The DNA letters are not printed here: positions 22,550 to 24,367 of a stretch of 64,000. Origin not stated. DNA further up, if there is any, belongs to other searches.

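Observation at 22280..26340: Cluster of HxlR-type regulator, SPASM-domain radical SAM and a 709-aa class B radical SAM with long C-terminal extension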

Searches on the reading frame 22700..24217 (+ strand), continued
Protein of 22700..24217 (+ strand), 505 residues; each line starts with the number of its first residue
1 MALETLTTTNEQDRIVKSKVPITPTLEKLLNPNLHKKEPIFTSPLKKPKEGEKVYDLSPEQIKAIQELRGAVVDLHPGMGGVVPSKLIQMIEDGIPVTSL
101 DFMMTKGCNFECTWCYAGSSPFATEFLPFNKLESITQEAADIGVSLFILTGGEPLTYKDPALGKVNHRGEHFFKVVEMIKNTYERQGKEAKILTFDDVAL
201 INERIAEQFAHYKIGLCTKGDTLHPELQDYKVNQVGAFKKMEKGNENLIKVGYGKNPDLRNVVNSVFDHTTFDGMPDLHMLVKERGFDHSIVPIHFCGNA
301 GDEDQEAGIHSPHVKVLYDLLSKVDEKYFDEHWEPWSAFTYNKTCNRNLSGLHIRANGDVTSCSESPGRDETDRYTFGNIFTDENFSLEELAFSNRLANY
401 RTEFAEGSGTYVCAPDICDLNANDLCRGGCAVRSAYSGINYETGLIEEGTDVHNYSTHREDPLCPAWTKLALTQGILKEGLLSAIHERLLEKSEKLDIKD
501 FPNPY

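Call 71: search_protein_families(library=pfam, proteins=[L017:8317-9525:+, L017:11055-13049:+, L018:3543-4517:+, L018:6535-7995:+, L020:2-976:+, L029:5356-6498:+, L029:7061-8011:+, L029:8188-9834:+, L030:3366-4562:-, L030:708-1280:+], max_evalue=0.001)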
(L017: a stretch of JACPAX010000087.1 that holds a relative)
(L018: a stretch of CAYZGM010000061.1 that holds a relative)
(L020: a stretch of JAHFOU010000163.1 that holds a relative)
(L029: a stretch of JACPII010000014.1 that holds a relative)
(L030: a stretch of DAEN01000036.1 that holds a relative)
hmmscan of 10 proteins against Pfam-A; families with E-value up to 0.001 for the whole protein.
L017:8317-9525:+ (402 aa): 1 family
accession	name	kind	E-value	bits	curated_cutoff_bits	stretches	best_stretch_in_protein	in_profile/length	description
PF04055.27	Radical_SAM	-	3.4e-23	83.1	29.5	1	45-200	2-163/166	Radical SAM superfamily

L017:11055-13049:+ (664 aa): 2 families
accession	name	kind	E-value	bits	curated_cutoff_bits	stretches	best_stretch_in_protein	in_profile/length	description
PF13597.11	NRDD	-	1.5e-161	539.3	26.2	2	259-650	150-529/562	Anaerobic ribonucleoside-triphosphate reductase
PF03477.21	ATP-cone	-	1.5e-18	67.5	25.8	1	17-105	2-87/88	ATP cone domain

L018:3543-4517:+ (324 aa): 1 family
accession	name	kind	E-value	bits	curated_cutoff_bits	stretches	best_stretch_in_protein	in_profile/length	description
PF01757.29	Acyl_transf_3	-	7e-10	38.9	31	1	95-312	112-325/326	Acyltransferase domain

L018:6535-7995:+ (486 aa): 1 family
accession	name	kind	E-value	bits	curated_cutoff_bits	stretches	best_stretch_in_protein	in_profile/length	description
PF01841.26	Transglut_core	-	7e-23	81.4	23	1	308-414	2-107/108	Transglutaminase-like superfamily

L020:2-976:+ (324 aa): 3 families
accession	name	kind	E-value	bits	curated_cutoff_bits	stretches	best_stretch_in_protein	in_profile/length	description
PF01869.26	BcrAD_BadFG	-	2.4e-67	227.8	31.5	1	58-306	2-271/271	BadF/BadG/BcrA/BcrD ATPase family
PF05378.19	Hydant_A_N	-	0.00031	21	25.2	1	58-162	3-101/176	Hydantoinase/oxoprolinase N-terminal region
PF00370.27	FGGY_N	-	0.00083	19.5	28.8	0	56-80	2-26/245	FGGY family of carbohydrate kinases, N-terminal domain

L029:5356-6498:+ (380 aa): 2 families
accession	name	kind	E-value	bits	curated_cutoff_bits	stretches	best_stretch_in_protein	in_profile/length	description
PF01747.23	ATP-sulfurylase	-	5.7e-90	300.8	24.3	1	169-376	3-211/212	ATP-sulfurylase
PF14306.12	PUA_2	-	4.9e-47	159.9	27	1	6-160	3-158/159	PUA-like domain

L029:7061-8011:+ (316 aa): 1 family
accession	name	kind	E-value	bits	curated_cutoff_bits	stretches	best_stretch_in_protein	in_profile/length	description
PF02811.25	PHP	-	2.6e-12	47.8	26.4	1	30-122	1-71/164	PHP domain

L029:8188-9834:+ (548 aa): 0 families

L030:3366-4562:- (398 aa): 1 family
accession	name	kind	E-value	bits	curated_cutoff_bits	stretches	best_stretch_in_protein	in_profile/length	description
PF07690.21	MFS_1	-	1.4e-38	133.1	33.4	2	16-316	4-310/347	Major Facilitator Superfamily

L030:708-1280:+ (190 aa): 2 families
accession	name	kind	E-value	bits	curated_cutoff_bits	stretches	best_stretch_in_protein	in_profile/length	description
PF01844.29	HNH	-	1.6e-10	41.4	21.4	1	86-127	1-46/47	HNH endonuclease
PF14279.12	HNH_5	-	3.4e-06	27.3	27.5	1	86-126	4-44/56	HNH endonuclease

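Call 81: find_homologous_proteins(query=A3, max_evalue=1e-10)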
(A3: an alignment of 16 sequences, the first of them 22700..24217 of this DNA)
Query A3 (16 sequences) (505 aa, profile of the alignment): 184 proteins with E <= 1e-10 among 8000 candidates; the best 120 are listed.
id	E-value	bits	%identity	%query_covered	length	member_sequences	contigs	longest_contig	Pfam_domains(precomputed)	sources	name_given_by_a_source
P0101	6.1e-227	772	56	96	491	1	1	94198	PF13186.12,PF04055.28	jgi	jgi:MoaA/NifB/PqqE/SkfB family radical SAM enzyme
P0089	2.1e-226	770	60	94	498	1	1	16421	PF04055.28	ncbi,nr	ncbi:MAG: radical SAM protein [Candidatus Omnitrophica bacterium]|nr:radical SAM protein [Candidatus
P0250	1.6e-225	767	47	90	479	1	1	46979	PF13186.12,PF04055.28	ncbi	ncbi:MAG: radical SAM protein [Armatimonadota bacterium]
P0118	5.0e-224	762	54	96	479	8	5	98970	PF13186.12,PF04055.28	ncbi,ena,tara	tara:strand:- start:4698 stop:6137 length:1440 start_codon:yes stop_codon:yes gene_type:complete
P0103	1.8e-223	760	58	95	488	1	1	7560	PF13186.12,PF04055.28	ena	-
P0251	3.8e-223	759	45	92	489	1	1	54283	PF13186.12,PF04055.28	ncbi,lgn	-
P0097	6.0e-223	759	59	93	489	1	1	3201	PF13186.12,PF04055.28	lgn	-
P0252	1.5e-222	757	45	90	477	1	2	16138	PF13186.12,PF04055.28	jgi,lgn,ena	-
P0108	4.7e-222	756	58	94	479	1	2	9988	PF04055.28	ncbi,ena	-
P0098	5.1e-222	756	57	94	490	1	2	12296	PF13186.12,PF04055.28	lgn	-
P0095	1.3e-221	754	58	96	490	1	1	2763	PF04055.28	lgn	-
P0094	1.7e-221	754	58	97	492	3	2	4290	PF13186.12,PF04055.28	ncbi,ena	-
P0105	2.4e-221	753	60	91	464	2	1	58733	PF13186.12,PF04055.28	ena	-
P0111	2.6e-221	753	57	95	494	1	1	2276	PF04055.28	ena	-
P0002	2.9e-221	753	69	96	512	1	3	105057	PF04055.28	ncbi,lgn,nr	ncbi:radical SAM protein [Candidatus Woesearchaeota archaeon]|nr:radical SAM protein [Candidatus Woe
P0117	2.9e-221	753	56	93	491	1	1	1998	PF13186.12,PF04055.28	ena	-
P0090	3.7e-221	753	59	96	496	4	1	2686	PF13186.12,PF04055.28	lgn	-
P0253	6.3e-221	752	46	90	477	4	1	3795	PF13186.12,PF04055.28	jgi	jgi:radical SAM protein with 4Fe4S-binding SPASM domain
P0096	7.9e-221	752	59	93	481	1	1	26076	PF13186.12,PF04055.28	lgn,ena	-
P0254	1.4e-220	751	46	90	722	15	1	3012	PF00483.30,PF13186.12,PF04055.28,PF12804.14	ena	-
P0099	1.5e-220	751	59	95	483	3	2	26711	PF13186.12,PF04055.28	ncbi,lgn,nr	ncbi:MAG: radical SAM protein [Candidatus Omnitrophica bacterium]|nr:radical SAM protein [Candidatus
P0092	4.1e-220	749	57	96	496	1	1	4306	PF13186.12,PF04055.28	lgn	-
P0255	5.1e-220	749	46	90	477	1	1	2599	PF13186.12,PF04055.28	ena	-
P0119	7.3e-220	749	55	97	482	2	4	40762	PF13186.12,PF04055.28,PF13353.12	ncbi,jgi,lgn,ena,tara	tara:strand:- start:5919 stop:7367 length:1449 start_codon:yes stop_codon:yes gene_type:complete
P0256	1.0e-219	748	44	90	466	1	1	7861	PF13186.12,PF04055.28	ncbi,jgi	-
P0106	1.0e-219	748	59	93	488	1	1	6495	PF13186.12,PF04055.28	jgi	-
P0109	1.7e-219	747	56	98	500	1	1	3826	PF13186.12,PF04055.28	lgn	-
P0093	2.2e-219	747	59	95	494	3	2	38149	PF13186.12,PF04055.28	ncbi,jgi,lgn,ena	-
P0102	7.5e-219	745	57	96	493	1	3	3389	PF13186.12,PF04055.28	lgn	-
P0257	1.7e-217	741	46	91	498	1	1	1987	PF13186.12,PF04055.28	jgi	jgi:radical SAM protein with 4Fe4S-binding SPASM domain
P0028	2.2e-217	740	66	96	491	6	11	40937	PF04055.28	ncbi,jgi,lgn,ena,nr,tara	ncbi:MAG: hypothetical protein CMM60_07945 [Rhodospirillaceae bacterium]|jgi:radical SAM protein wit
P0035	2.6e-217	740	66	96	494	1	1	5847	PF13186.12,PF04055.28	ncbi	-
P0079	1.2e-216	738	63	97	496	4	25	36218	PF13186.12,PF04055.28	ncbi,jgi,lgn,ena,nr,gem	ncbi:MAG: radical SAM protein [Gammaproteobacteria bacterium]|jgi:radical SAM protein with 4Fe4S-bin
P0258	2.7e-216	737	45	91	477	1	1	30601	PF13186.12,PF04055.28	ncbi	-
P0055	3.8e-216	736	67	94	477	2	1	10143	PF13186.12,PF04055.28,PF13353.12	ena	-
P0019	7.5e-216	735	67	97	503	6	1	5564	PF13186.12,PF04055.28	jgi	-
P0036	3.7e-215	733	67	96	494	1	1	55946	PF13186.12,PF04055.28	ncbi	-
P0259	4.5e-215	733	43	91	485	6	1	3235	PF13186.12,PF04055.28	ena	-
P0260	9.3e-215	732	46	91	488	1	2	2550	PF13186.12,PF04055.28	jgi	-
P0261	9.4e-215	732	46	91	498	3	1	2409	PF13186.12,PF04055.28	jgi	jgi:radical SAM protein with 4Fe4S-binding SPASM domain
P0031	1.0e-214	732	67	96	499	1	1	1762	PF13186.12,PF04055.28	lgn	-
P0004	1.3e-214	731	69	97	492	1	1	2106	PF13186.12,PF04055.28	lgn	-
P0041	7.3e-214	729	65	97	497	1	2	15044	PF13186.12,PF04055.28,PF13353.12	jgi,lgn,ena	-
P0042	9.5e-214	728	67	95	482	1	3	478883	PF13186.12,PF04055.28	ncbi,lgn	-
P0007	1.2e-213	728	68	98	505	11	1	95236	PF13186.12,PF04055.28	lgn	-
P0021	1.2e-213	728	67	96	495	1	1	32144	PF13186.12,PF04055.28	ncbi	-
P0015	1.4e-213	728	69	96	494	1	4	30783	PF13186.12,PF04055.28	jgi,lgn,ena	-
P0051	1.6e-213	728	65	96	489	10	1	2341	PF13186.12,PF04055.28,PF13353.12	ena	-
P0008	1.8e-213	727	69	97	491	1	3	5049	PF13186.12,PF04055.28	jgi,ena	-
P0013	1.9e-213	727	64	99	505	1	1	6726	PF13186.12,PF04055.28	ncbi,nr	ncbi:radical SAM protein [Acidobacteria bacterium AH-259-D05]|nr:radical SAM protein [Acidobacteria 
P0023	3.7e-213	726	65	96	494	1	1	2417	PF13186.12,PF04055.28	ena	-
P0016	4.3e-213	726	69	96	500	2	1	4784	PF13186.12,PF04055.28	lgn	-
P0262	4.7e-213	726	46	91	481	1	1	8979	PF13186.12,PF04055.28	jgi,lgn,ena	-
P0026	7.6e-213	725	68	96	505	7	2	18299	PF13186.12,PF04055.28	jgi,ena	-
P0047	7.6e-213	725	66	96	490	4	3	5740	PF13186.12,PF04055.28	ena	-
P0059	9.4e-213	725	65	97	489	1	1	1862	PF13186.12,PF04055.28,PF13353.12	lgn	-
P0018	1.3e-212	725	67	97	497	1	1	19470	PF13186.12,PF04055.28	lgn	-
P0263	1.4e-212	725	46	90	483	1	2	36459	PF13186.12,PF04055.28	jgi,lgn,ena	-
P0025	1.4e-212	725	66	97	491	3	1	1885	PF13186.12,PF04055.28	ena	-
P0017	1.7e-212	724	67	97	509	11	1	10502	PF13186.12,PF04055.28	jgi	-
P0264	1.8e-212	724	45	91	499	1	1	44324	PF13186.12,PF04055.28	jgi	jgi:radical SAM protein with 4Fe4S-binding SPASM domain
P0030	1.9e-212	724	66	95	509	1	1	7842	PF13186.12,PF04055.28,PF13353.12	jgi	-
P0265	2.2e-212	724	45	91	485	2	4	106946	PF13186.12,PF04055.28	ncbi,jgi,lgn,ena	-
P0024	4.3e-212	723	66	96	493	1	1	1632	PF13186.12,PF04055.28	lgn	-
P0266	6.5e-212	722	43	91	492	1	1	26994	PF13186.12,PF04055.28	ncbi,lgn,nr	ncbi:MAG: SPASM domain-containing protein [Candidatus Nanoarchaeia archaeon]|nr:SPASM domain-contain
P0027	8.2e-212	722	67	96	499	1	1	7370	PF13186.12,PF04055.28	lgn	-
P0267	9.9e-212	722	44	91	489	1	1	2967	PF13186.12,PF04055.28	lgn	-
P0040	1.6e-211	721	66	97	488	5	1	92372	PF13186.12,PF04055.28,PF13353.12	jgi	jgi:radical SAM protein with 4Fe4S-binding SPASM domain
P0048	3.6e-211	720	66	97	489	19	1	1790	PF13186.12,PF04055.28,PF13353.12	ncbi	-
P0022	4.5e-211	720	69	95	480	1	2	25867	PF13186.12,PF04055.28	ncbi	-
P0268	4.7e-211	720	43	91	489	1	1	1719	PF13186.12,PF04055.28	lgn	-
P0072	5.6e-211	719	64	97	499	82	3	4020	PF13186.12,PF04055.28,PF13353.12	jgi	-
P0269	7.1e-211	719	44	91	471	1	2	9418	PF13186.12,PF04055.28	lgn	-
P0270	8.6e-211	719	43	89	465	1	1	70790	PF13186.12,PF04055.28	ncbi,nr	ncbi:MAG: radical SAM protein [Deltaproteobacteria bacterium]|nr:radical SAM protein [Deltaproteobac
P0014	9.0e-211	719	67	99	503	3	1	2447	PF13186.12,PF04055.28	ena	-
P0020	2.1e-210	717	66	96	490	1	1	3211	PF13186.12,PF04055.28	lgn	-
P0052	2.9e-210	717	67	96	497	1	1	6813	PF13186.12,PF04055.28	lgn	-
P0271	4.6e-210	716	45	90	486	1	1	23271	PF13186.12,PF04055.28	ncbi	-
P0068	4.7e-210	716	64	97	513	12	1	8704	PF13186.12,PF04055.28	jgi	-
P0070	1.2e-209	715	66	94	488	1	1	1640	PF13186.12,PF04055.28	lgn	-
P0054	1.5e-209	715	66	95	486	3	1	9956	PF13186.12,PF04055.28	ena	-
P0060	2.2e-209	714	68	94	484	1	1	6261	PF13186.12,PF04055.28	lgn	-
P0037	2.9e-209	714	67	96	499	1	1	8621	PF13186.12,PF04055.28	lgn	-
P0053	4.0e-209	713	67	96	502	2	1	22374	PF13186.12,PF04055.28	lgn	-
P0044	1.5e-208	711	66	96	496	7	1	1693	PF13186.12,PF04055.28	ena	-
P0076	1.7e-208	711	65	95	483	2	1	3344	PF13186.12,PF04055.28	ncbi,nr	ncbi:radical SAM protein [Patescibacteria group bacterium]|nr:radical SAM protein [Patescibacteria g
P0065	4.4e-208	710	65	96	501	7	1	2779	PF13186.12,PF04055.28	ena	-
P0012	6.5e-208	709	69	96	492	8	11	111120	PF13186.12,PF04055.28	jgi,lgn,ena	-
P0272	1.1e-206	705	44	87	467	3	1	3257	PF13186.12,PF04055.28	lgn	-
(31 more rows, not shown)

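Call 84: find_encoding_contigs(protein=P0254, flank=10000, max_places=3)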
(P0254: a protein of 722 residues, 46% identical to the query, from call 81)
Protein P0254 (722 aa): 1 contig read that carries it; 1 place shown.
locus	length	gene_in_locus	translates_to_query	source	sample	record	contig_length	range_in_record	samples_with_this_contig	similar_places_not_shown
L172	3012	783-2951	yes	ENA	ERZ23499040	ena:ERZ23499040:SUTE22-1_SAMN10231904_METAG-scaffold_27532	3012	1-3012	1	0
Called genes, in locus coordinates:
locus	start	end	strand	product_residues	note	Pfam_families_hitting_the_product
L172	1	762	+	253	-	?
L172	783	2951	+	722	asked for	PF00483:NTP_transferase, PF12804:NTP_transf_3, PF04055:Radical_SAM, PF13186:SPASM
